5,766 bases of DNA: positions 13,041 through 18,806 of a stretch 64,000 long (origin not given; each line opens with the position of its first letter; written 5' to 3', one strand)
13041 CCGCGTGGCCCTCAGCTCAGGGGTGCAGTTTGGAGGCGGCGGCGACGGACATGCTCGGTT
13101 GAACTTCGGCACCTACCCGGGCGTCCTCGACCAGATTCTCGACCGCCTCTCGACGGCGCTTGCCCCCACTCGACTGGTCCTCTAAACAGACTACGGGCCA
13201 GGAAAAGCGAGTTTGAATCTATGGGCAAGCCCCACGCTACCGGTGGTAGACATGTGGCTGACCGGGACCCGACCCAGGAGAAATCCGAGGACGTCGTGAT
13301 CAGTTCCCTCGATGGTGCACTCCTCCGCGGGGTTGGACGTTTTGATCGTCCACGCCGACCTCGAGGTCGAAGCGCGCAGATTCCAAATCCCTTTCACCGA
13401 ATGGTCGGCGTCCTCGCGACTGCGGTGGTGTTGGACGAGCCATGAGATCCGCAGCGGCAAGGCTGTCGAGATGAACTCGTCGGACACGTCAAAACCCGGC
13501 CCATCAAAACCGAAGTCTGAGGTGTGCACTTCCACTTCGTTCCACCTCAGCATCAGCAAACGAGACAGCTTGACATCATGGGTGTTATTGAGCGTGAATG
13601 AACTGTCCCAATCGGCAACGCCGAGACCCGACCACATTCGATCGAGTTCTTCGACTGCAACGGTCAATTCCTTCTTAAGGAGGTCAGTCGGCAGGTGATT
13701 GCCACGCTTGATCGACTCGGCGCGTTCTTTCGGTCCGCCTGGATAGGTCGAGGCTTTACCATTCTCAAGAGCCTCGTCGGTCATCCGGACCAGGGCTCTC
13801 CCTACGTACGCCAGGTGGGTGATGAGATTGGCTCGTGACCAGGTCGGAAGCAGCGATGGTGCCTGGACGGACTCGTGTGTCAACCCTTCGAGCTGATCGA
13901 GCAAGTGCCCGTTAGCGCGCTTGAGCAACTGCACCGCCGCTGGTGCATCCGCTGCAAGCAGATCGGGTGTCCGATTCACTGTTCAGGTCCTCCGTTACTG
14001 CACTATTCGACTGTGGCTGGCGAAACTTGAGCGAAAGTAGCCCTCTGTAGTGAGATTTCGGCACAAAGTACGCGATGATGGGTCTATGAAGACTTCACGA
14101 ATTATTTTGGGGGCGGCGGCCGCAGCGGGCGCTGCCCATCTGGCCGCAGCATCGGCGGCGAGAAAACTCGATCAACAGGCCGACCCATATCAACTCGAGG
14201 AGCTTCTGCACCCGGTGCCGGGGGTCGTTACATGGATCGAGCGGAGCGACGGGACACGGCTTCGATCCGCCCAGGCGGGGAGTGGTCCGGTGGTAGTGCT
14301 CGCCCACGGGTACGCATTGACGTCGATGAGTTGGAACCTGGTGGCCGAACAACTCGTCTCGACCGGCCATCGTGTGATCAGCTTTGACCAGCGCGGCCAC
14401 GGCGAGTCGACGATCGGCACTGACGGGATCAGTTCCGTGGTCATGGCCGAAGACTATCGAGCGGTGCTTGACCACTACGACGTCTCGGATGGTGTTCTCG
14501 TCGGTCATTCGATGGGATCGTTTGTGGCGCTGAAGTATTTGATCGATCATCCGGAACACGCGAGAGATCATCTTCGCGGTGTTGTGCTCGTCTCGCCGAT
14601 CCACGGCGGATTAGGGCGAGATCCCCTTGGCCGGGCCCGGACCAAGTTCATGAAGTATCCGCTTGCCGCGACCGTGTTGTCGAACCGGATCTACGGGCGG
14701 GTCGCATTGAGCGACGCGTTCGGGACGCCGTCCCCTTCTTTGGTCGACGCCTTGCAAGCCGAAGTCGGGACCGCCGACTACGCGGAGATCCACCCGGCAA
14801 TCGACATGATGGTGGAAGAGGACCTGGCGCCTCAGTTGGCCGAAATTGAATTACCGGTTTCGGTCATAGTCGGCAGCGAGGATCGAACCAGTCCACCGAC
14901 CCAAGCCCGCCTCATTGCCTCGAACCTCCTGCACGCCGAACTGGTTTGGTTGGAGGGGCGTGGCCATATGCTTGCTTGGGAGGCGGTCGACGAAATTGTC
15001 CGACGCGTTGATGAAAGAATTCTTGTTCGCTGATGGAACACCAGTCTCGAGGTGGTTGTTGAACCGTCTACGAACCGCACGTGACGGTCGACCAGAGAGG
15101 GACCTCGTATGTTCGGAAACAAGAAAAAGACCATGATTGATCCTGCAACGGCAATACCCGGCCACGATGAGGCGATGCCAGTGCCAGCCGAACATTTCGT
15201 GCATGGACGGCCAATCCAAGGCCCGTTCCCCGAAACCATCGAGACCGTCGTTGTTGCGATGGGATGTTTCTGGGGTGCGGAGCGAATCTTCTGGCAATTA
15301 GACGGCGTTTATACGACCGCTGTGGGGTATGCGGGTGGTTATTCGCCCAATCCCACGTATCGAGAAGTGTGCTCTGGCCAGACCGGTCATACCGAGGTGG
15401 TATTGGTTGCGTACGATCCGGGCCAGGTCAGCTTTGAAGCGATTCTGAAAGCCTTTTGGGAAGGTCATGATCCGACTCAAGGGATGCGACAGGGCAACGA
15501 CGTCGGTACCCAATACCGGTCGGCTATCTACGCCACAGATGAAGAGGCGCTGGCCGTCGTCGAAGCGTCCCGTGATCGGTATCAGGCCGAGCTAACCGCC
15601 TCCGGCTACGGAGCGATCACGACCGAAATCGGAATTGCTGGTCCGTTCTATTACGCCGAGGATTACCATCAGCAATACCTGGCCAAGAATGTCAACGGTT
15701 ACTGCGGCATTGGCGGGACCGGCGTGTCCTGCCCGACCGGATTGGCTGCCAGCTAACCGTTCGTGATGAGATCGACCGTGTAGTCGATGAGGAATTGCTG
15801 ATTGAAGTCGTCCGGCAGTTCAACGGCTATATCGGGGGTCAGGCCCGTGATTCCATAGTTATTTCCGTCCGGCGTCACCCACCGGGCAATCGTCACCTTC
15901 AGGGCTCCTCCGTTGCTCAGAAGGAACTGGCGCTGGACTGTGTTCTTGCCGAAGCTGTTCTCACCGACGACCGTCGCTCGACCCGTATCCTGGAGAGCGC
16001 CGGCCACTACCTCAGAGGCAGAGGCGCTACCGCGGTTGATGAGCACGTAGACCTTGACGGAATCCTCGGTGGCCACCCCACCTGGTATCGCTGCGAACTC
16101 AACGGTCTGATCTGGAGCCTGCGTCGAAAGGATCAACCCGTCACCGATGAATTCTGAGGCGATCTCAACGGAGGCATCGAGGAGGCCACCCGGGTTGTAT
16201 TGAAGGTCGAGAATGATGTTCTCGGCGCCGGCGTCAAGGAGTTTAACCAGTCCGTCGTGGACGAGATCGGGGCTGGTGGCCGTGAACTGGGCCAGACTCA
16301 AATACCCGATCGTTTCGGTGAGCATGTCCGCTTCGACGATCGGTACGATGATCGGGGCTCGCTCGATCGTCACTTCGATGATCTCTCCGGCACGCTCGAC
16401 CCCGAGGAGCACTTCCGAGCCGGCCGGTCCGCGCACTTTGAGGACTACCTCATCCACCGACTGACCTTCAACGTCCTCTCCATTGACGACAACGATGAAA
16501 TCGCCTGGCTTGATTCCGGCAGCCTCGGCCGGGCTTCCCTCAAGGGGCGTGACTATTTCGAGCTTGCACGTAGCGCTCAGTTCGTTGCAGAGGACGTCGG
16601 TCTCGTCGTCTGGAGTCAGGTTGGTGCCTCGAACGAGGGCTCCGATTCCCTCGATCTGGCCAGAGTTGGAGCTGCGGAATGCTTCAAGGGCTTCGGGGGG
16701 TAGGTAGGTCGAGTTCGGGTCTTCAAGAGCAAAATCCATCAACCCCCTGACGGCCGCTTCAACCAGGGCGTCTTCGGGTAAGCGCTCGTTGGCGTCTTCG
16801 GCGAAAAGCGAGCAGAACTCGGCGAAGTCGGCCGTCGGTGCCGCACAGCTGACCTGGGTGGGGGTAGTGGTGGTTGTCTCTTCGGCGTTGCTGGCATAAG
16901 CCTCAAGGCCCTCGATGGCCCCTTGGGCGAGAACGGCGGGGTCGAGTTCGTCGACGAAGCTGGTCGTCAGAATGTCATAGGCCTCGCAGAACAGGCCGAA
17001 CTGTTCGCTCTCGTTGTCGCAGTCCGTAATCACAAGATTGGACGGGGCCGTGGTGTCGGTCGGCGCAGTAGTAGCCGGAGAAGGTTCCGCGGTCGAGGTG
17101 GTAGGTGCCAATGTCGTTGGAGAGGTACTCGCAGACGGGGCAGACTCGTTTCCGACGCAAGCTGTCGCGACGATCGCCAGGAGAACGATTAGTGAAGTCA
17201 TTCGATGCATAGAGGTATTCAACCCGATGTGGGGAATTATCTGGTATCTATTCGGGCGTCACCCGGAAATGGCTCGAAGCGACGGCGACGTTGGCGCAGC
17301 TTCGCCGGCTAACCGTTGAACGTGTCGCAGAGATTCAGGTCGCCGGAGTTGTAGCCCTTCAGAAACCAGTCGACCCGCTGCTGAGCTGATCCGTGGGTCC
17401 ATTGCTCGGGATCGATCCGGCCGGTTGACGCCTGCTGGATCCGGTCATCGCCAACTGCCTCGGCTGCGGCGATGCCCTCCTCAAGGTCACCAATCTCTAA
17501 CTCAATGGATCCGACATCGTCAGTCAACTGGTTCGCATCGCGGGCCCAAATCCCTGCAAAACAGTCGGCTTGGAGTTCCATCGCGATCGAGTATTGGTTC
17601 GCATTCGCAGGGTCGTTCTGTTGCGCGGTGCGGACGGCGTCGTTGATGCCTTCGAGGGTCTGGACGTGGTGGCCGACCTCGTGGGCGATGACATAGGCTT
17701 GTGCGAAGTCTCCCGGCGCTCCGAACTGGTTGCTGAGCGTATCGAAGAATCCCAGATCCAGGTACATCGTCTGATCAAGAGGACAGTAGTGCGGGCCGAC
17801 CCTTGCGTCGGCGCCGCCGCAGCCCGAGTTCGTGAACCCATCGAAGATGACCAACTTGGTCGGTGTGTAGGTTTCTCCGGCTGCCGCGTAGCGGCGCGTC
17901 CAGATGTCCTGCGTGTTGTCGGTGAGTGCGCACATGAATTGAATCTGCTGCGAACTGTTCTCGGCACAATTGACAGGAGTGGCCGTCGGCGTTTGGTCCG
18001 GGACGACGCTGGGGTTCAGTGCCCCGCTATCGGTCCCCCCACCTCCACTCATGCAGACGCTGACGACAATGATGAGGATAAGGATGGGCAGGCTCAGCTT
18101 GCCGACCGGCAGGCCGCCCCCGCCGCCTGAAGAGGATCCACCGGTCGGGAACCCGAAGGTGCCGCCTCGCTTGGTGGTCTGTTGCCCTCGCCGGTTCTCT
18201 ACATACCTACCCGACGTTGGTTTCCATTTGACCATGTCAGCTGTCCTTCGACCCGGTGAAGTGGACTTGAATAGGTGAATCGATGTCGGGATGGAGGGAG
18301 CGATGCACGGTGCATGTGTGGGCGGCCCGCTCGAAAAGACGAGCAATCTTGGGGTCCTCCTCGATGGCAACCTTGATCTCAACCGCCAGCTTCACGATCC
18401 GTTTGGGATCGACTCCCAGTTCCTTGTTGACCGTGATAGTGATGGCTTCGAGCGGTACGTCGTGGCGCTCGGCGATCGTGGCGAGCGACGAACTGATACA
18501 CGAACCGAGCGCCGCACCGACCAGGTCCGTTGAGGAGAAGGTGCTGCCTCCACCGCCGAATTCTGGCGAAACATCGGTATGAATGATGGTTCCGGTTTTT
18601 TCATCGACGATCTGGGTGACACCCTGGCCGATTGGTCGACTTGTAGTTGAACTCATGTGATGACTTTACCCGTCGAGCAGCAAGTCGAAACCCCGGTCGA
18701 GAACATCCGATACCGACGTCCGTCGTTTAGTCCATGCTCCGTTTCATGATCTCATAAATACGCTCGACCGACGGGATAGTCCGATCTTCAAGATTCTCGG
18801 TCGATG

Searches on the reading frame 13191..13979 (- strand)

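Call 27: search_protein_families(library=pfam, proteins=[window:13191-13979:-], max_evalue=0.0001)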
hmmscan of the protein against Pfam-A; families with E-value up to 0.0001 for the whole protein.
window:13191-13979:- (262 aa): 1 family
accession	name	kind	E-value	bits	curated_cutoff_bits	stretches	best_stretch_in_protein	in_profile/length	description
PF11716.13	MDMPI_N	-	2e-16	61.4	24.2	1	24-155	6-138/140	Mycothiol maleylpyruvate isomerase N-terminal domain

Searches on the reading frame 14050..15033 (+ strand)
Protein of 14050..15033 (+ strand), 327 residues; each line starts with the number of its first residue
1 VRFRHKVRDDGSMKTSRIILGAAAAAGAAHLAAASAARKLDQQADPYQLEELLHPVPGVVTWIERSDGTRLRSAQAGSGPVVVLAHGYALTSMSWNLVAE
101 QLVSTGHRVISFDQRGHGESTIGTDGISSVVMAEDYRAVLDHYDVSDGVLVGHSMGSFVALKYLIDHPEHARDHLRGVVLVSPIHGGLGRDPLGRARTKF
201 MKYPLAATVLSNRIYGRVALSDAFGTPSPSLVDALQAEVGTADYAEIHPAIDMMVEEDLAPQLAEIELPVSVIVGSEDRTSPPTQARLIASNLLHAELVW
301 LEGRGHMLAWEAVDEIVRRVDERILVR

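Call 27: search_protein_families(library=pfam, proteins=[window:14050-15033:+], max_evalue=0.0001)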
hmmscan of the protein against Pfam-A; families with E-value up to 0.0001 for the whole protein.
window:14050-15033:+ (327 aa): 4 families
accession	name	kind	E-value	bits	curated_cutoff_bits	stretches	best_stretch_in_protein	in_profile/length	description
PF00561.26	Abhydrolase_1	-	3.6e-25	89.5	25.8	1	80-312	1-244/245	alpha/beta hydrolase fold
PF12697.13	Abhydrolase_6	-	5.9e-23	83.1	26.3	1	82-318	1-216/217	Alpha/beta hydrolase family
PF12146.15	Hydrolase_4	-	4.2e-22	79.1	27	1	81-311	6-237/239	Serine aminopeptidase, S33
PF06821.19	Ser_hydrolase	-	5.7e-07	30.1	22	0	149-186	58-93/172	Serine hydrolase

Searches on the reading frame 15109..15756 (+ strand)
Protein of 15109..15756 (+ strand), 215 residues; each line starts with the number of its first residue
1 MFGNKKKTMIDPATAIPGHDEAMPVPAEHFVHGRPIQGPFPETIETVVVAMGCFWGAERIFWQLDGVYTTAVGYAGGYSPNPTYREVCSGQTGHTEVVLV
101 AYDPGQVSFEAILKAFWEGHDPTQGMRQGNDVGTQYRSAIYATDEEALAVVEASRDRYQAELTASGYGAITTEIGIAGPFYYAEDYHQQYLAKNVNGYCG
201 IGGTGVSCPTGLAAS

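Call 28: search_protein_families(library=pfam, proteins=[window:15109-15756:+], max_evalue=0.0001)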
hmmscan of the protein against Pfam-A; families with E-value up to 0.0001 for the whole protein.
window:15109-15756:+ (215 aa): 1 family
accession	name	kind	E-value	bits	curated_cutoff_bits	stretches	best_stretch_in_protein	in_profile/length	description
PF01625.27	PMSR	-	4.7e-61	206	23.7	1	47-199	2-152/153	Peptide methionine sulfoxide reductase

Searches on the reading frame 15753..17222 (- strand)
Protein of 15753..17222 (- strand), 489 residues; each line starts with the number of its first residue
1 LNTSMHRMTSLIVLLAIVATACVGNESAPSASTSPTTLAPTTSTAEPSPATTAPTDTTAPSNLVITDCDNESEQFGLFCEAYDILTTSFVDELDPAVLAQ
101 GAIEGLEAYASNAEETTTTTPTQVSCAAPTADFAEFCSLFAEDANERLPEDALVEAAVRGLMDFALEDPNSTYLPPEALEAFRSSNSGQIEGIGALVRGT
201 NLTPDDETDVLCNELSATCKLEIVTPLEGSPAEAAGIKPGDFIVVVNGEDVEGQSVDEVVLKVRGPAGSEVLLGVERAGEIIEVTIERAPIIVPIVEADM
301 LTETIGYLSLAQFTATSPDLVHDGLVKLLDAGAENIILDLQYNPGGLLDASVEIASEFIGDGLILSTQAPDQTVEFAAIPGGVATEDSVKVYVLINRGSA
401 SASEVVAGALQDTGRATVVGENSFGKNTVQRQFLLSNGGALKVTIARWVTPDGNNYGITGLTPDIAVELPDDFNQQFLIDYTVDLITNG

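Call 28: search_protein_families(library=pfam, proteins=[window:15753-17222:-], max_evalue=0.0001)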
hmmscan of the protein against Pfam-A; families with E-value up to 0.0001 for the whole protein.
window:15753-17222:- (489 aa): 5 families
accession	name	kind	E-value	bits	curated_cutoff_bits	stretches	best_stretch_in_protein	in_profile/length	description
PF03572.23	Peptidase_S41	-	7.3e-46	156.2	24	1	305-467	2-165/165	Peptidase family S41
PF17820.7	PDZ_6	-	1.6e-12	47.4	27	1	223-277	2-54/54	PDZ domain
PF00595.29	PDZ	-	2.6e-09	37.7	23.2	1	225-275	31-80/81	PDZ domain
PF22694.1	CtpB_N-like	-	4.9e-07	30.6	27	0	71-106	34-69/85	Activating protease CtpB N-terminal domain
PF13180.12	PDZ_2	-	1.9e-06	28.5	27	1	223-286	16-78/80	PDZ domain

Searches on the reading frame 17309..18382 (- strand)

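Call 28: search_protein_families(library=pfam, proteins=[window:17309-18382:-], max_evalue=0.0001)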
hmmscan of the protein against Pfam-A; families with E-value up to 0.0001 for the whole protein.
window:17309-18382:- (357 aa): 1 family
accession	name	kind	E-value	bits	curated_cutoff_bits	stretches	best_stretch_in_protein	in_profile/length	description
PF04228.19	Zn_peptidase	-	1.2e-83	281.4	23.2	1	81-355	20-290/290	Putative neutral zinc metallopeptidase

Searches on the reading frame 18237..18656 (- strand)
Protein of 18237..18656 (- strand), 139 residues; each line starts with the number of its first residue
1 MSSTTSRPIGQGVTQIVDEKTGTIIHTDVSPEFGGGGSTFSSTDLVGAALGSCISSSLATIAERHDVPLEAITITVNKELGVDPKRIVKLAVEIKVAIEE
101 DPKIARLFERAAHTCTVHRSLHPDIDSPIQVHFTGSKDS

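Call 28: search_protein_families(library=pfam, proteins=[window:18237-18656:-], max_evalue=0.0001)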
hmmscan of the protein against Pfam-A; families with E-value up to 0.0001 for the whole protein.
window:18237-18656:- (139 aa): 1 family
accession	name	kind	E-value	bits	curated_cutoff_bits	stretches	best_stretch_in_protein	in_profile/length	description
PF02566.24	OsmC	-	1.2e-14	55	27.5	1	35-125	1-95/100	OsmC-like protein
